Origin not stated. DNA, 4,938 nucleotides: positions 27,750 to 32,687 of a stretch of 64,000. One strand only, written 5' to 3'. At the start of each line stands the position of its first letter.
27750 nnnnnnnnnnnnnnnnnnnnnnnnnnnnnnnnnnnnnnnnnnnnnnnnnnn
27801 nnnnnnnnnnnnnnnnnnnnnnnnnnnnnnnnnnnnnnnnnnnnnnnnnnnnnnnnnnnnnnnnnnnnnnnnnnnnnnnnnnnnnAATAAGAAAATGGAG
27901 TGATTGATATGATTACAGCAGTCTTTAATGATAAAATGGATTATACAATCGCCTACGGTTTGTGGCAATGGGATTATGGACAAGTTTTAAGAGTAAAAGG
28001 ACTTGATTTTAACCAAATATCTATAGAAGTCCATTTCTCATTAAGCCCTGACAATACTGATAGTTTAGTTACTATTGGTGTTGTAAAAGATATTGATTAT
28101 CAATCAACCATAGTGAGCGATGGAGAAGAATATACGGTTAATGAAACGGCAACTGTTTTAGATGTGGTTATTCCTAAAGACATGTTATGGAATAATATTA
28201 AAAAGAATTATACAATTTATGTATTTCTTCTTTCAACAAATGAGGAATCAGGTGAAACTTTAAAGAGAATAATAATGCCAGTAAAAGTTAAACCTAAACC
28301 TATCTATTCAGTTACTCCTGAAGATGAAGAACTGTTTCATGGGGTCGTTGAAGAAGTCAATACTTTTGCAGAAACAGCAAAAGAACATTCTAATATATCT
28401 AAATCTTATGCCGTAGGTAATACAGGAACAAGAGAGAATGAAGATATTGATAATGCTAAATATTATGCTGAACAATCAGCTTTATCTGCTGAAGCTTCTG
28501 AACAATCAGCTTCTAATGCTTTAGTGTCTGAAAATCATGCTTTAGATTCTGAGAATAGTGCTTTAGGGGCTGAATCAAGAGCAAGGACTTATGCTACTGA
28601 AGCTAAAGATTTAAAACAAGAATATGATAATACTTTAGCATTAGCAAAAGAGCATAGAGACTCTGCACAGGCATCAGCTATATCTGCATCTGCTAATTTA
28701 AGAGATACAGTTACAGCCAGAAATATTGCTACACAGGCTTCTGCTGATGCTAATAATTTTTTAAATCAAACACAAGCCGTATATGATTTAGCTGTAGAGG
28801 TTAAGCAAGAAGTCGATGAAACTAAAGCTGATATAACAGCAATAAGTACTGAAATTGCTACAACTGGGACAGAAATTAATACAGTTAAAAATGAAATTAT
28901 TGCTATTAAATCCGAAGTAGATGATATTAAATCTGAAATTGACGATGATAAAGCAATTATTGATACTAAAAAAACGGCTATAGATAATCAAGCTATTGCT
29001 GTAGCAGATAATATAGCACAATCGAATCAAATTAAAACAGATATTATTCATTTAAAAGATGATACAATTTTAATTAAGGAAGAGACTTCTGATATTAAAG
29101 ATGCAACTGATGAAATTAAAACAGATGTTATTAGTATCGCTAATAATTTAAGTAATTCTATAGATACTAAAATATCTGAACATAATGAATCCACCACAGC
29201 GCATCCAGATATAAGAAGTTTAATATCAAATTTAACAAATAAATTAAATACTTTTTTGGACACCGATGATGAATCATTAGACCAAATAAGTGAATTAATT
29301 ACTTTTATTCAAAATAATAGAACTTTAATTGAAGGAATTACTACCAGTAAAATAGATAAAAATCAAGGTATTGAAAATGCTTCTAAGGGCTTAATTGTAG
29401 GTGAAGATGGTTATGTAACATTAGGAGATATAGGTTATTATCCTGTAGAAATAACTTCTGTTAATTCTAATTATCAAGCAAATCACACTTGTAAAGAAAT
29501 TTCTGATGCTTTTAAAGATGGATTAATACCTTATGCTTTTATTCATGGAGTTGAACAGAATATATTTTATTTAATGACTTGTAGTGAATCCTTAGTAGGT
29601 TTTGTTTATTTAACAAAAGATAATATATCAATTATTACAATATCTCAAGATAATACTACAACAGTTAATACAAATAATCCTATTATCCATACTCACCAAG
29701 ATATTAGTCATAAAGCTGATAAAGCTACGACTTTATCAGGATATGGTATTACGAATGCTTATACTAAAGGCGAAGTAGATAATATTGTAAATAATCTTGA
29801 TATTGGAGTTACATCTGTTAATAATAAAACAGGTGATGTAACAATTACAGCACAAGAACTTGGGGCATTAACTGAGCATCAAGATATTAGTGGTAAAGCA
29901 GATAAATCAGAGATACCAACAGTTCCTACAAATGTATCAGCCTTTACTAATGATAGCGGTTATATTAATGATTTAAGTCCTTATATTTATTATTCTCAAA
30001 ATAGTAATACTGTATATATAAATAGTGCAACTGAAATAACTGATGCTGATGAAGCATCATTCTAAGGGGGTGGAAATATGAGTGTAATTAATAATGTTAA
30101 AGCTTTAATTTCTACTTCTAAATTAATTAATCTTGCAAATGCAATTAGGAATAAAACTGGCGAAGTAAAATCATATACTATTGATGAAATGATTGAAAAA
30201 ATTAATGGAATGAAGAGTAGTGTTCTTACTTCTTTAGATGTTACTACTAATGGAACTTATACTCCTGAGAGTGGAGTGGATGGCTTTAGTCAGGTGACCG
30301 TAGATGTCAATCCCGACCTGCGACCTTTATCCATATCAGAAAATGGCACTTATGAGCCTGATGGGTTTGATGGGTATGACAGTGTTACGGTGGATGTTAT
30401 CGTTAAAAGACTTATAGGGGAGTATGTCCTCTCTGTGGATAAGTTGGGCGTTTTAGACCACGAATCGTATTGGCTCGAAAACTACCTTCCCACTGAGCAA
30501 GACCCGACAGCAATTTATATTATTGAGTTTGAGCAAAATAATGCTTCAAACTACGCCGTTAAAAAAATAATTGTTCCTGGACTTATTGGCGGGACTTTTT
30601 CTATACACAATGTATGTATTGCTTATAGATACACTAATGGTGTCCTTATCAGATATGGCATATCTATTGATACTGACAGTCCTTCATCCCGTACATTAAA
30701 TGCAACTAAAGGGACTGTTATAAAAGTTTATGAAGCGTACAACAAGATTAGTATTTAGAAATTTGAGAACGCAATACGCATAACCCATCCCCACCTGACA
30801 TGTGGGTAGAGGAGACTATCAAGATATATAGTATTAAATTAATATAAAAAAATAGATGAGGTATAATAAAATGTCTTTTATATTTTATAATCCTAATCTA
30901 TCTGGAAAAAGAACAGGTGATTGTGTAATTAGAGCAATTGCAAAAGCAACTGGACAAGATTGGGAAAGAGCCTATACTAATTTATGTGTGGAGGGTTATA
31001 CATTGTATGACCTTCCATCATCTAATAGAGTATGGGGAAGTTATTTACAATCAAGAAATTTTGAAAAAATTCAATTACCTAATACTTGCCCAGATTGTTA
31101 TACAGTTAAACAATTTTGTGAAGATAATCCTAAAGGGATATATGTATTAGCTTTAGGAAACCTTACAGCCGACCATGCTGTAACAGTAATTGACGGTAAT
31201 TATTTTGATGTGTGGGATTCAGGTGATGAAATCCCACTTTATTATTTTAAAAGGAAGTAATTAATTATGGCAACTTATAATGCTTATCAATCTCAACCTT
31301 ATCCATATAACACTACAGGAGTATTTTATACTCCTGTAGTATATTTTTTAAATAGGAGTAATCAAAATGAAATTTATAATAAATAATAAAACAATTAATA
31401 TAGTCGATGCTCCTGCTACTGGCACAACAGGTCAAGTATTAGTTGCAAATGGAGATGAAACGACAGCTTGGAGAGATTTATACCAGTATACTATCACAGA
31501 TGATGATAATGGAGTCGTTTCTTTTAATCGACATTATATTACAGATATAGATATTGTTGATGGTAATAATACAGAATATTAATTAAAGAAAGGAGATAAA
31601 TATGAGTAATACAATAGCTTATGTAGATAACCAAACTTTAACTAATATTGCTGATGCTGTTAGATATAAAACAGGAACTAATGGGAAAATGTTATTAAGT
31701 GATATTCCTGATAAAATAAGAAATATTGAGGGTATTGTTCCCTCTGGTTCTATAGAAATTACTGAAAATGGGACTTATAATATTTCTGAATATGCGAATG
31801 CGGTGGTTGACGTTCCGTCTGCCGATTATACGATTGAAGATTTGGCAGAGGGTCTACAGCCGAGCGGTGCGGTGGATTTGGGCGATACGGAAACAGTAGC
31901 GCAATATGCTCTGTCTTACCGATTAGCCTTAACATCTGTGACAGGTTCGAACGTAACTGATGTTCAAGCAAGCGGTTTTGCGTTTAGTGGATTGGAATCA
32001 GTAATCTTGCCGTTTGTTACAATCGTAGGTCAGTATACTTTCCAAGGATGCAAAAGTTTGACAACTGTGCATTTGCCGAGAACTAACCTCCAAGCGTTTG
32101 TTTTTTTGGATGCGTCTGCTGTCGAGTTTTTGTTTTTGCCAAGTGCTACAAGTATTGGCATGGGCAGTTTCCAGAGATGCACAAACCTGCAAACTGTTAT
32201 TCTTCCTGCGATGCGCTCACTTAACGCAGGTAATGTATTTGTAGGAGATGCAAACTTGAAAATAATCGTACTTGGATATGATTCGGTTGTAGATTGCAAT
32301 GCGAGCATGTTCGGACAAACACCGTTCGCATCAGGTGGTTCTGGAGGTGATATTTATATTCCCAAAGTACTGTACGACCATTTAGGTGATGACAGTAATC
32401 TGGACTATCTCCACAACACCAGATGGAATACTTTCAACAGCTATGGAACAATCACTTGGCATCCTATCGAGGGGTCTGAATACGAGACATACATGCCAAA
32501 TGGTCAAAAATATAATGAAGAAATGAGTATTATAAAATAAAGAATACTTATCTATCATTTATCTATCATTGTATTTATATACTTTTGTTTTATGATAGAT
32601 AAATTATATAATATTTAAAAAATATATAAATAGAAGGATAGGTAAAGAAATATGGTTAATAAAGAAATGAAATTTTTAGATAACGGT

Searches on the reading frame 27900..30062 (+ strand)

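Call 42: search_protein_families(library=phrogs, proteins=[window:27900-30062:+], max_evalue=0.00001)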
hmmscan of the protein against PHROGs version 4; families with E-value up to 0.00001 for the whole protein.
window:27900-30062:+ (721 aa): 1 family
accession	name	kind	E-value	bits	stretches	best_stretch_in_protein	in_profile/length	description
phrog_16164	-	unknown function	5.6e-29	101.6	1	4-314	1-287/920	-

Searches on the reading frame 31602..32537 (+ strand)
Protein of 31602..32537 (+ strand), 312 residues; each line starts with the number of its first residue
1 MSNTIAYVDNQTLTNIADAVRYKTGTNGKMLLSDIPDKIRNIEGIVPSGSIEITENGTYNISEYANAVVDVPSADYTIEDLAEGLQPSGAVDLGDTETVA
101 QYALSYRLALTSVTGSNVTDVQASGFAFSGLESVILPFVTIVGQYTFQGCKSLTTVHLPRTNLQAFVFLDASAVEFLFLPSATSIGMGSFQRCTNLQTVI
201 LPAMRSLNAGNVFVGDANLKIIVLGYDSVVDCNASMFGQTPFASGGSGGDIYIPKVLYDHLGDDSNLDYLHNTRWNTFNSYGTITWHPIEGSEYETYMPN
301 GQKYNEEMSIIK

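Call 71: search_protein_families(library=phrogs, proteins=[window:31602-32537:+], max_evalue=0.001)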
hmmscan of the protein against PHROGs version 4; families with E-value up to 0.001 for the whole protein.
window:31602-32537:+ (312 aa): 2 families
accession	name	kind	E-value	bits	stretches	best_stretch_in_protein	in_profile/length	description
phrog_18805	-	unknown function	1.1e-08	35.4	1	105-200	306-404/457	-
phrog_35892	-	unknown function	1.9e-06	26.8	1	112-216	363-473/1181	-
